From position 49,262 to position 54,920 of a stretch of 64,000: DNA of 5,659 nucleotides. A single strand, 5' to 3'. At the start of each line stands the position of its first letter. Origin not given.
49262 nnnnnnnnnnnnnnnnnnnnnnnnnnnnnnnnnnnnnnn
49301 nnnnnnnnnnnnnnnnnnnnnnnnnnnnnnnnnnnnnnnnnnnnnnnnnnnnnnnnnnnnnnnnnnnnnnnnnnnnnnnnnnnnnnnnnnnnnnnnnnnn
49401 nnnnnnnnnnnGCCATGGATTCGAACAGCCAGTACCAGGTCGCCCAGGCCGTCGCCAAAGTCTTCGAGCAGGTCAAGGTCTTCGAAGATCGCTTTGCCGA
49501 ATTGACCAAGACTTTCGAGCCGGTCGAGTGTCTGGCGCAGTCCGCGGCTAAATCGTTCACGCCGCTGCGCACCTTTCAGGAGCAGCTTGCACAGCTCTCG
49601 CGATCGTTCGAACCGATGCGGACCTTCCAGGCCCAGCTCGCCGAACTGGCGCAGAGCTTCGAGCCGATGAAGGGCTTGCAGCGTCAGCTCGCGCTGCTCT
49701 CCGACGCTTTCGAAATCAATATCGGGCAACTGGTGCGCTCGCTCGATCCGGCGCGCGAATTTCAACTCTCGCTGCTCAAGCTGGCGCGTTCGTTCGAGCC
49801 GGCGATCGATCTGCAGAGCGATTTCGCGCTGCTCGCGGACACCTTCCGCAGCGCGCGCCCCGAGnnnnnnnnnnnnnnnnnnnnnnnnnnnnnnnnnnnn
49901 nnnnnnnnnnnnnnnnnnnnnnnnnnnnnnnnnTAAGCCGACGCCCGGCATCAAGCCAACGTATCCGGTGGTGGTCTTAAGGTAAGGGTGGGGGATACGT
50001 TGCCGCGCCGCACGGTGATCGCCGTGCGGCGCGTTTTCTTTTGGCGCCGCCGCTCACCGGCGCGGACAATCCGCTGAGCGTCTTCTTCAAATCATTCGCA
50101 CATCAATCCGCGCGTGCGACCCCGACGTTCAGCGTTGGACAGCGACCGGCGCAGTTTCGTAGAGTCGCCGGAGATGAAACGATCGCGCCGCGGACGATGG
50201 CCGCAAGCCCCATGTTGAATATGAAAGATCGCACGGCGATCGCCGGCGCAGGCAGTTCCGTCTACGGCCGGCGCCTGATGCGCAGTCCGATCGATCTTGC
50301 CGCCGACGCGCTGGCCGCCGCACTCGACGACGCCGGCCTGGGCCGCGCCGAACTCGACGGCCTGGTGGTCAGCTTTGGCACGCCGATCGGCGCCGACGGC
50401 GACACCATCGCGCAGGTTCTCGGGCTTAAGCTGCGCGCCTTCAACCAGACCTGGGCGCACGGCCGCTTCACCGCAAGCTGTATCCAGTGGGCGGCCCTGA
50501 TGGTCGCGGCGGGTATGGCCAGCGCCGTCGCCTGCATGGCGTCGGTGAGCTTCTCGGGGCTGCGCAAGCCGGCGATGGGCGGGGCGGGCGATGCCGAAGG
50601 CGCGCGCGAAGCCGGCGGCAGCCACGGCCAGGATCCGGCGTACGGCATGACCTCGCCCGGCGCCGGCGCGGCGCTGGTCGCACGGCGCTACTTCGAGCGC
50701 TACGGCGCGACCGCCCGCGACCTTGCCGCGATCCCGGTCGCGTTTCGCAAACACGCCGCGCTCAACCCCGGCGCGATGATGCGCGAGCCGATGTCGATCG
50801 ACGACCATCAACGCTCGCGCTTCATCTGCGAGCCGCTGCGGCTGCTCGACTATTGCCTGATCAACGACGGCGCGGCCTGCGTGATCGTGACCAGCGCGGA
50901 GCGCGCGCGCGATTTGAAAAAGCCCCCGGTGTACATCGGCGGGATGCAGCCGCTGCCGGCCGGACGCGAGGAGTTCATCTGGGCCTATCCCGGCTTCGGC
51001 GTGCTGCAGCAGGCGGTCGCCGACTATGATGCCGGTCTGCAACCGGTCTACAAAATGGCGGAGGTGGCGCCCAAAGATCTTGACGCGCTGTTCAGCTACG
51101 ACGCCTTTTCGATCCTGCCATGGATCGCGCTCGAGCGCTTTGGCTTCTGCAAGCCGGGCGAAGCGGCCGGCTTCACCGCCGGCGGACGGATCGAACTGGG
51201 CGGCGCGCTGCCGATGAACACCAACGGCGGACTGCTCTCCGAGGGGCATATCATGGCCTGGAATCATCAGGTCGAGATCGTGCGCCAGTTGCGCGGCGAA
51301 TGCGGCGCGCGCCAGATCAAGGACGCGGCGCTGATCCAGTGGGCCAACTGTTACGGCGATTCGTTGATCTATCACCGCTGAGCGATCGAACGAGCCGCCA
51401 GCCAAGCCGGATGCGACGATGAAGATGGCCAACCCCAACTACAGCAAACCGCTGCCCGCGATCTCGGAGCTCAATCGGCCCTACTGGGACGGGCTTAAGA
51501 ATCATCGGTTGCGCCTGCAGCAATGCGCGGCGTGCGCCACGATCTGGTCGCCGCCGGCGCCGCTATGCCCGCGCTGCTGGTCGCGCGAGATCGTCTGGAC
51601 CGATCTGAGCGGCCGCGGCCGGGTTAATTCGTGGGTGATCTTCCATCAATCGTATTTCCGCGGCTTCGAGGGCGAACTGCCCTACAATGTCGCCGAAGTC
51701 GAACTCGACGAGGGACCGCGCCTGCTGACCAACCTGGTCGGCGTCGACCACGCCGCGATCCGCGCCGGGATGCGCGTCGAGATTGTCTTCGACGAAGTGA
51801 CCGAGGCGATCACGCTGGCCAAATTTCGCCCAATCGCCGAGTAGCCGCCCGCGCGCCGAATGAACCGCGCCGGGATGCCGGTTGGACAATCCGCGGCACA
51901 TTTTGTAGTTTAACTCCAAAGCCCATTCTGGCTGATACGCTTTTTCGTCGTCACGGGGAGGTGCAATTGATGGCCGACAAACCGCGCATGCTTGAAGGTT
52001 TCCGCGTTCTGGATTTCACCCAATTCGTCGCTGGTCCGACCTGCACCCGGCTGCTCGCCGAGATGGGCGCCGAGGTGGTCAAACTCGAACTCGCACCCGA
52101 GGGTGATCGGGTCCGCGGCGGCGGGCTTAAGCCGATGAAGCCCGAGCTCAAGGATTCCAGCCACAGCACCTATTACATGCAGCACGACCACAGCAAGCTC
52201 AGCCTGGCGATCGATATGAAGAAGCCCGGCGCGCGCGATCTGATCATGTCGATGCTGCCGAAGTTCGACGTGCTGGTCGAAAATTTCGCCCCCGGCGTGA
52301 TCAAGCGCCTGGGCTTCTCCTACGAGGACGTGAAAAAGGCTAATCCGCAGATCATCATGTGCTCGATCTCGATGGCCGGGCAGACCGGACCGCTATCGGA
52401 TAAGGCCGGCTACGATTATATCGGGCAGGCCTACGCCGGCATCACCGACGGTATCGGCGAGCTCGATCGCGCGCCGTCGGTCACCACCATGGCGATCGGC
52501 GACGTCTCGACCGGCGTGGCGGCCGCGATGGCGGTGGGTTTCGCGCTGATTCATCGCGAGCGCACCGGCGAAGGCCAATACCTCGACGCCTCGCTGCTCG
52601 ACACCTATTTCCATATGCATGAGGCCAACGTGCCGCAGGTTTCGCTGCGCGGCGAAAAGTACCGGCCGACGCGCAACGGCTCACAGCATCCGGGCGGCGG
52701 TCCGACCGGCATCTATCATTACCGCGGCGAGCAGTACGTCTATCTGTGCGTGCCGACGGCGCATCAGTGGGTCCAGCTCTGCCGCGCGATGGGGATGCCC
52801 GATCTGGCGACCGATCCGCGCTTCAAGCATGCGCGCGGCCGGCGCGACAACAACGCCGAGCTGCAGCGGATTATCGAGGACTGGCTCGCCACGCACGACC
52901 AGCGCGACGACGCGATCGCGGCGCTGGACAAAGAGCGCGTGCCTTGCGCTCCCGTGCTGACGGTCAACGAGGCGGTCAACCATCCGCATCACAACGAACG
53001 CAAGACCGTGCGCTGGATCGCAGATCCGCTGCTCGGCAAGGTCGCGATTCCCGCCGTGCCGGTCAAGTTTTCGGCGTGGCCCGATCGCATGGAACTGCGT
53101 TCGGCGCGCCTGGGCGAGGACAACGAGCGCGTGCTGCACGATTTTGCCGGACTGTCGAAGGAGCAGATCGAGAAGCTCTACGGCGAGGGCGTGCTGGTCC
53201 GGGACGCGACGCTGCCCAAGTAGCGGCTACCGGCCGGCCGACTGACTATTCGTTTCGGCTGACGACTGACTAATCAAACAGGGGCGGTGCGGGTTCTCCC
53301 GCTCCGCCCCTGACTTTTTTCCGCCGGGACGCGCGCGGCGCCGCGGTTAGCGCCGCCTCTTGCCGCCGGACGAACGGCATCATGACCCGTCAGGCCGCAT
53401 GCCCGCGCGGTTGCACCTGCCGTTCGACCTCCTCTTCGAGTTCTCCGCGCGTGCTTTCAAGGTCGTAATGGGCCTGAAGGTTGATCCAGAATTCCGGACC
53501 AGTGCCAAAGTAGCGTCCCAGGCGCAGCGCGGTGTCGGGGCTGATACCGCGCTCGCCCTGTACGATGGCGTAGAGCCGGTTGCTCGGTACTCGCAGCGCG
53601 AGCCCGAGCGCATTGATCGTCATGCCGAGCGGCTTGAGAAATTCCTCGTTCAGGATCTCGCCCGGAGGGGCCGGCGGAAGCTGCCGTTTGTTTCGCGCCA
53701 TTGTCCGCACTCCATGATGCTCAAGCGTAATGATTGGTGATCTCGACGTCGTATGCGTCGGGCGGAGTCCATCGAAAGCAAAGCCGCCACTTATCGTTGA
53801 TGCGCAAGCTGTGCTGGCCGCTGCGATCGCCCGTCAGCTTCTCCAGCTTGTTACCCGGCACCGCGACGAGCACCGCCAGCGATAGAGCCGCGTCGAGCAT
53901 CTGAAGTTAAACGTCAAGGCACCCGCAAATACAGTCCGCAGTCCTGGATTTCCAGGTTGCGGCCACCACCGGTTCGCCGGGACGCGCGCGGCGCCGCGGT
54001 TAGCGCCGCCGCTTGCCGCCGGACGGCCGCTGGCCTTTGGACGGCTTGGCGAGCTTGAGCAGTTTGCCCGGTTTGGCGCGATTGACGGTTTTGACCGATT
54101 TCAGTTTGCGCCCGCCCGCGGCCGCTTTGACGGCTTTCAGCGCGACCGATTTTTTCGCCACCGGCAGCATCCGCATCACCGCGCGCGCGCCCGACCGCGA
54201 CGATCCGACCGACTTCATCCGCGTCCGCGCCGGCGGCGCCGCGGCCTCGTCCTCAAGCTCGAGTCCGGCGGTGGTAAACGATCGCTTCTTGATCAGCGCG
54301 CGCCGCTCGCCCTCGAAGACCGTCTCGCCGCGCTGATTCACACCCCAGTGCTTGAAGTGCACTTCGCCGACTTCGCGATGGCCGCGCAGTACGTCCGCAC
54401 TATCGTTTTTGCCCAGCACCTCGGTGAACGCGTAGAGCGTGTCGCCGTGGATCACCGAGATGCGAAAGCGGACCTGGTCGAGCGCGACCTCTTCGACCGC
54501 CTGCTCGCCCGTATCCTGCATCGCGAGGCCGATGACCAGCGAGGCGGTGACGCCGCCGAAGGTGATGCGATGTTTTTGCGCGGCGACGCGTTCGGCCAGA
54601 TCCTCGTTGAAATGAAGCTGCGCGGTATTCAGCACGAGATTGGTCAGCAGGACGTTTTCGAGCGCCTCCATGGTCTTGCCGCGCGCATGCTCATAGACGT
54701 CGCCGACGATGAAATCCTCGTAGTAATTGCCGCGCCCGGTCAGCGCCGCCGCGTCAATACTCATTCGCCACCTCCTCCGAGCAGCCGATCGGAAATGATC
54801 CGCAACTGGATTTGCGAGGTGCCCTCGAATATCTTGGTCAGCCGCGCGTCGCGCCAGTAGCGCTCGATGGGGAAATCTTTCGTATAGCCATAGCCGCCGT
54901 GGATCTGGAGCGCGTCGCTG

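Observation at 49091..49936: Unrecognised protein family with proline-punctuated 17-residue 'FEP' repeats (paralog A)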

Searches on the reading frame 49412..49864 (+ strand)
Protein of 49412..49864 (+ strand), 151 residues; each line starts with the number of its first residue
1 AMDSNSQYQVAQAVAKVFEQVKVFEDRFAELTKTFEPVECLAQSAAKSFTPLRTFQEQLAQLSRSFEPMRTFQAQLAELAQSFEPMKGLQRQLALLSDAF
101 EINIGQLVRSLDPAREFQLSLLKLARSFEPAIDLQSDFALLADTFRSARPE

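Call 37: search_solved_structures(query=A2, max_evalue=10)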
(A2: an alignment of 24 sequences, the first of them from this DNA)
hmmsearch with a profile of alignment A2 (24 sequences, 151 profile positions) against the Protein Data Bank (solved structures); distinct sequences matched with E-value up to 10: 21.
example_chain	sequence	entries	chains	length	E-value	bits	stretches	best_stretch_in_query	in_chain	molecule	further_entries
8qae_A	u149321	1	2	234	1.9e-05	27.9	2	32-146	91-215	sc-apCC-6-SLLA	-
6d03_E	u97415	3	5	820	0.0022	21.3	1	23-141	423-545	Reticulocyte binding protein 2, putative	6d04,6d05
9r1o_A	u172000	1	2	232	0.018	18.3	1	26-142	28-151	sc-apCC-6-DPH-NR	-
7sat_C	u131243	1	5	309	0.035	17.4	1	49-131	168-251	Por secretion system protein porL/gldL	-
8dk2_C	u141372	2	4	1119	0.088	16.1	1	86-148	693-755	JetC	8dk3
2q8p_A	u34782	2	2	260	0.22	14.8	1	30-116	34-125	Iron-regulated surface determinant E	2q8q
6gbo_A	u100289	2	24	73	0.4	13.9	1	78-138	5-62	Polymerase cofactor VP35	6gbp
5g6u_A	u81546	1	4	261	0.47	13.7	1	17-89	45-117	LANGERIN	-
7xc2_C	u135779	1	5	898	0.57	13.4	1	86-145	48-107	CNL9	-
6yuf_C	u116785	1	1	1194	0.57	13.4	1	28-108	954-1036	Structural maintenance of chromosomes protein 3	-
7xe0_A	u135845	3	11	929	0.64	13.3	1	86-145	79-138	Sr35 | CNL9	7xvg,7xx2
5amo_A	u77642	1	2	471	0.83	12.9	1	51-116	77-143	NOELIN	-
8ek4_A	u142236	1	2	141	0.89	12.8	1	26-143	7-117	Ice-binding protein TIP-99a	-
6fpd_A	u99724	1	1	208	1.4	12.2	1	11-67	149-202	Protein AB21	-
8dk1_C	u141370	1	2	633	1.4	12.1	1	44-94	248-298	JetC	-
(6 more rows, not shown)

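Call 41: predict_structure(alignment_id=A2)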
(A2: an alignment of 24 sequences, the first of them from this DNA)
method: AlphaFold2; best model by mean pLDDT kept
length: 151 residues; sequences in the alignment: 24
mean_pLDDT: 74.0   pTM: 0.40
mean pLDDT of the five models: 74.0, 64.8, 55.1, 54.3, 53.5
residues with pLDDT >= 90: 0; 70-90: 111; 50-70: 35; < 50: 5
segments of 3 or more residues with pLDDT < 50: 149-151
pLDDT, mean of each block of 10 residues (from residue 1): 56 63 71 70 72 78 79 83 81 85 83 79 74 74 64 45
secondary structure, 60 per line:
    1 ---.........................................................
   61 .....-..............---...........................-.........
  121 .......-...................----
elements in order: H4-65 H67-80 H84-110 H112-127 H129-147
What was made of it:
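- The C-domain modelled alone is a long helical hairpin that turns at the unit 4/5 boundary (call 41).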

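Call 43: search_protein_families(library=pfam, alignment_id=A2, max_evalue=0.1)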
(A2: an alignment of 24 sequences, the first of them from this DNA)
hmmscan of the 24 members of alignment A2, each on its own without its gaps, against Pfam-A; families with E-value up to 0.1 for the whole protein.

A. member 1, seq(151 aa): 2 families
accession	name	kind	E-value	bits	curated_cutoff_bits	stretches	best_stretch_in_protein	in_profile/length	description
PF24611.2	Spectrin_Anc-1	-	0.0054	17.4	33.2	1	22-94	18-90/115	Nuclear anchorage protein 1, spectrin-like repeat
PF05531.17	NPV_P10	-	0.094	13.7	29.8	0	9-60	8-59/75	Nucleopolyhedrovirus P10 protein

B. families by the number of members that match (of 24 scanned): 94 families (the first 25 are shown)
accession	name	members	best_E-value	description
PF24611.2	Spectrin_Anc-1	21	4.9e-05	Nuclear anchorage protein 1, spectrin-like repeat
PF08653.15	DASH_Dam1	17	6.3e-06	DASH complex subunit Dam1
PF04136.21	COG3_N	11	0.00021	Conserved oligomeric Golgi complex subunit 3, N-terminal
PF10157.14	BORCS6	11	0.00024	BLOC-1-related complex sub-unit 6 C-terminal helix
PF06103.16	DUF948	8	0.0021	Bacterial protein of unknown function (DUF948)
PF05531.17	NPV_P10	7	2.2e-05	Nucleopolyhedrovirus P10 protein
PF20379.3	DUF6674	7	0.0009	Family of unknown function (DUF6674)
PF19191.5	HEF_HK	7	0.00092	HEF_HK domain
PF06419.17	COG6_N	7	0.0012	Conserved oligomeric complex COG6, N-terminal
PF10158.14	LOH1CR12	6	0.009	Tumour suppressor protein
PF01814.28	Hemerythrin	5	6.3e-05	Hemerythrin HHE cation binding domain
PF05659.16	RPW8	5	0.00017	Arabidopsis broad-spectrum mildew resistance protein RPW8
PF07889.17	DUF1664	5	0.00029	Protein of unknown function (DUF1664)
PF04513.17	Baculo_PEP_C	5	0.0034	Baculovirus polyhedron envelope protein, PEP, C terminus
PF10046.14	BLOC1_2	5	0.012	Biogenesis of lysosome-related organelles complex-1 subunit 2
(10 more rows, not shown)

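Call 44: fold_search(model_id=the predicted structure, library=pdb)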
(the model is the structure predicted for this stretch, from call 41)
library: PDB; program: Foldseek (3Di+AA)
matches with E <= 10: 130; with E <= 0.001: 0
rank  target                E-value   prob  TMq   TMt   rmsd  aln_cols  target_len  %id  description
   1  3g6b_A                2.2e-01  0.77  0.40  0.31   8.3       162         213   15  Crystal structure of a Soluble Chemoreceptor from Thermotoga maritima Asn217Ile mutant (released 2009-07-28)
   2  3g67_A                3.9e-01  0.69  0.43  0.34   7.6       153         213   16  Crystal Structure of a Soluble Chemoreceptor from Thermotoga maritima (released 2009-07-28)
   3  8i21_B                5.4e-01  0.41  0.39  0.24  15.9       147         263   12  Cryo-EM structure of 6-subunit Smc5/6 arm region (released 2024-06-26)
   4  3g6b_B                6.5e-01  0.63  0.47  0.38   6.5       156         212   15  Crystal structure of a Soluble Chemoreceptor from Thermotoga maritima Asn217Ile mutant (released 2009-07-28)
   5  3g67_B                8.4e-01  0.23  0.33  0.26  11.8       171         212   15  Crystal Structure of a Soluble Chemoreceptor from Thermotoga maritima (released 2009-07-28)
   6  8i4v_B                8.9e-01  0.33  0.38  0.24  11.2       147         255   11  Cryo-EM structure of 5-subunit Smc5/6 arm region (released 2024-06-26)
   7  8i7o_B8               9.5e-01  0.51  0.50  0.45   5.7       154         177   16  In situ structure of axonemal doublet microtubules in mouse sperm with 16-nm repeat (released 2023-10-11)
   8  5f5p_H                1.1e+00  0.21  0.32  0.28  27.8       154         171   12  Molecular Basis for Shroom2 Recognition by Rock1 (released 2016-10-19)
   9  5f5p_B                1.5e+00  0.47  0.47  0.42  24.9       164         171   12  Molecular Basis for Shroom2 Recognition by Rock1 (released 2016-10-19)
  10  5f5p_G                1.8e+00  0.18  0.34  0.29  24.7       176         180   15  Molecular Basis for Shroom2 Recognition by Rock1 (released 2016-10-19)
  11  5f5p_A                1.9e+00  0.16  0.33  0.28  24.3       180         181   13  Molecular Basis for Shroom2 Recognition by Rock1 (released 2016-10-19)
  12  5nnv_B                2.2e+00  0.21  0.39  0.28   7.7       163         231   15  Structure of a Bacillus subtilis Smc coiled coil middle fragment (released 2017-06-21)
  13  1jch_A                2.3e+00  0.51  0.60  0.23   9.1       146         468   13  Crystal Structure of Colicin E3 in Complex with its Immunity Protein (released 2001-11-30)
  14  8iyj_B5               2.3e+00  0.28  0.46  0.37   6.4       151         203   16  Cryo-EM structure of the 48-nm repeat doublet microtubule from mouse sperm (released 2023-07-05)
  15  8i7o_K2               2.3e+00  0.28  0.52  0.41  10.4       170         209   10  In situ structure of axonemal doublet microtubules in mouse sperm with 16-nm repeat (released 2023-10-11)
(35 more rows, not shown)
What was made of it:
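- On PspA/IM30 (PF04012): The best Foldseek match to a PspA rod has E=3.6, probability 0.20 (call 44).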

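Call 75: find_homologous_proteins(query=A4, max_evalue=0.01)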
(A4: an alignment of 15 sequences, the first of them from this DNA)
Query A4 (15 sequences) (151 aa, profile of the alignment): 55 proteins with E <= 0.01 among 8000 candidates.
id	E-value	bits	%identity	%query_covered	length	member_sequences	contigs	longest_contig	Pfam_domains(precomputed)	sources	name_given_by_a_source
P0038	9.5e-61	222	64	98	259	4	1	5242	-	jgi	-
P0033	2.4e-60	221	66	98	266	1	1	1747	-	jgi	jgi:hypothetical protein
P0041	3.9e-60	220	62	97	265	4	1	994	-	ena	-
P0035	4.1e-60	220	65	97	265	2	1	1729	-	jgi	jgi:hypothetical protein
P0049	6.9e-59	216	65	97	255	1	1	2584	-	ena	-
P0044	1.9e-58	215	64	98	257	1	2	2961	-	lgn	-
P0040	4.1e-58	214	66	96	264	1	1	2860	-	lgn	-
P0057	8.2e-58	213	62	98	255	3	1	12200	-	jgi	jgi:hypothetical protein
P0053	1.0e-57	212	62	97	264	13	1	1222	-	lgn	-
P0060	1.6e-57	212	60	98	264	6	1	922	-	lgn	-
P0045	2.7e-57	211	61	98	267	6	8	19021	-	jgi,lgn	jgi:hypothetical protein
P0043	4.8e-57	210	63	97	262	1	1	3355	-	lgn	-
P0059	8.9e-57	209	61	97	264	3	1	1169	-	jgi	jgi:hypothetical protein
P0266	2.2e-56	208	47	92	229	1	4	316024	-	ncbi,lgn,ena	-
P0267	3.0e-56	208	62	96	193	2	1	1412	-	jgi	jgi:hypothetical protein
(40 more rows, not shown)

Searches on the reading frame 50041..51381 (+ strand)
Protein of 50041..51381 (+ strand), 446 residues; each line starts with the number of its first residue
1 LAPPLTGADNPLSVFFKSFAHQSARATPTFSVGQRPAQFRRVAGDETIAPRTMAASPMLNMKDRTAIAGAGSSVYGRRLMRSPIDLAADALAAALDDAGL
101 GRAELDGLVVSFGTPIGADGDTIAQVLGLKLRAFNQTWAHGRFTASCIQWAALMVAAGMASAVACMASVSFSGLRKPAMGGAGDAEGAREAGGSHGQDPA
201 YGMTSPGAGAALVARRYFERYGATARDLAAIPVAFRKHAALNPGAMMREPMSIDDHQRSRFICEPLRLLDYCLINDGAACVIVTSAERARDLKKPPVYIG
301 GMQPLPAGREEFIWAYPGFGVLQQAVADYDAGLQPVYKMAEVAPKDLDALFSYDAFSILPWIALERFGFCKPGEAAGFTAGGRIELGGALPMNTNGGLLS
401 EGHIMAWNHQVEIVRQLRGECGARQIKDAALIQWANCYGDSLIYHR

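Call 45: search_protein_families(library=pfam, proteins=[window:50041-51381:+], max_evalue=0.001)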
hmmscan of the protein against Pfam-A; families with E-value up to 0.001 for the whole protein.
window:50041-51381:+ (446 aa): 2 families
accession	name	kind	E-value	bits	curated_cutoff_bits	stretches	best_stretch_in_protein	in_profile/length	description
PF22691.2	Thiolase_C_1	-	2.4e-31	108.8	28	1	336-430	27-123/144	Thiolase C-terminal domain-like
PF00108.29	Thiolase_N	-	0.00023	21.1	26.4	1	82-286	22-259/260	Thiolase, N-terminal domain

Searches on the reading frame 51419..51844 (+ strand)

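Call 45: search_protein_families(library=pfam, proteins=[window:51419-51844:+], max_evalue=0.001)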
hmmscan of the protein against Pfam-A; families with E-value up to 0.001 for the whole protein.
window:51419-51844:+ (141 aa): 2 families
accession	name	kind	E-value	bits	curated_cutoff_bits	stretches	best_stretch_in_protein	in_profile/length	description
PF01796.24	OB_ChsH2_C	-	2e-22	79.3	27.1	1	60-125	1-65/65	ChsH2, C-terminal OB-fold domain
PF12172.15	zf-ChsH2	-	1.9e-10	40.8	23.2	1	23-58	1-36/37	ChsH2, rubredoxin-like zinc ribbon domain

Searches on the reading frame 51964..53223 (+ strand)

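Call 45: search_protein_families(library=pfam, proteins=[window:51964-53223:+], max_evalue=0.001)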
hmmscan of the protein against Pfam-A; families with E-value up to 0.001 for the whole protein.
window:51964-53223:+ (419 aa): 1 family
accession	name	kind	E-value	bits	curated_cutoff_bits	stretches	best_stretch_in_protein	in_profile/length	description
PF02515.22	CoA_transf_3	-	2.1e-103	346.7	23.3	1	10-387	1-366/366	CoA-transferase family III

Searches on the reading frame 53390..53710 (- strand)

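Call 45: search_protein_families(library=pfam, proteins=[window:53390-53710:-], max_evalue=0.001)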
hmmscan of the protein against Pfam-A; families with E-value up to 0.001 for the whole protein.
window:53390-53710:- (106 aa): 2 families
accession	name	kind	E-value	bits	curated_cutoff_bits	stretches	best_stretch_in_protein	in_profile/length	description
PF01381.28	HTH_3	-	1.1e-05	25.9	23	1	23-74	3-54/55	Helix-turn-helix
PF13560.12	HTH_31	-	0.00053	20.7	27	1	29-73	14-59/64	Helix-turn-helix domain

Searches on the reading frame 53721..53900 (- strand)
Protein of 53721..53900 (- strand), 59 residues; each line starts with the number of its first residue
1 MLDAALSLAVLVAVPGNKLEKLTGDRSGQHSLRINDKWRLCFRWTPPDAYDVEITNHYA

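Call 45: search_protein_families(library=pfam, proteins=[window:53721-53900:-], max_evalue=0.001)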
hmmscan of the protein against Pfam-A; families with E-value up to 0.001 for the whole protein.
window:53721-53900:- (59 aa): 1 family
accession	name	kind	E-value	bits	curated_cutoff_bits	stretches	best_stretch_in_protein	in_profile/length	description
PF05015.19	HigB-like_toxin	-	1.9e-08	35.1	27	1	1-52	35-86/91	RelE-like toxin of type II toxin-antitoxin system HigB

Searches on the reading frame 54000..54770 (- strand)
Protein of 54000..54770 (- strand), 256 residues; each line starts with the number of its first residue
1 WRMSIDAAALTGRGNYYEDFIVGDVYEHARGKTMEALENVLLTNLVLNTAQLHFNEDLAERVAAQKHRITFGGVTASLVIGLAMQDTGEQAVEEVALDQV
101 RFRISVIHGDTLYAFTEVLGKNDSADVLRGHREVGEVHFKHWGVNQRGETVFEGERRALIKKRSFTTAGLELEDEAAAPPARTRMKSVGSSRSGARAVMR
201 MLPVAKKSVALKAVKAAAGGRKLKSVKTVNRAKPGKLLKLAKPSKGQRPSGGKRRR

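Call 45: search_protein_families(library=pfam, proteins=[window:54000-54770:-], max_evalue=0.001)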
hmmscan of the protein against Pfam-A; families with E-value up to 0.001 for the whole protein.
window:54000-54770:- (256 aa): 2 families
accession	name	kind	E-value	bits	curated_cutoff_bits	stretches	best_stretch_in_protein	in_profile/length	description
PF19315.5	MC_hydratase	-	4.7e-22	79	26.5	1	25-162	223-353/353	Mesaconyl-CoA hydratase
PF01575.25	MaoC_dehydratas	-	9.7e-08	32.1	27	1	25-128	9-111/123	MaoC like domain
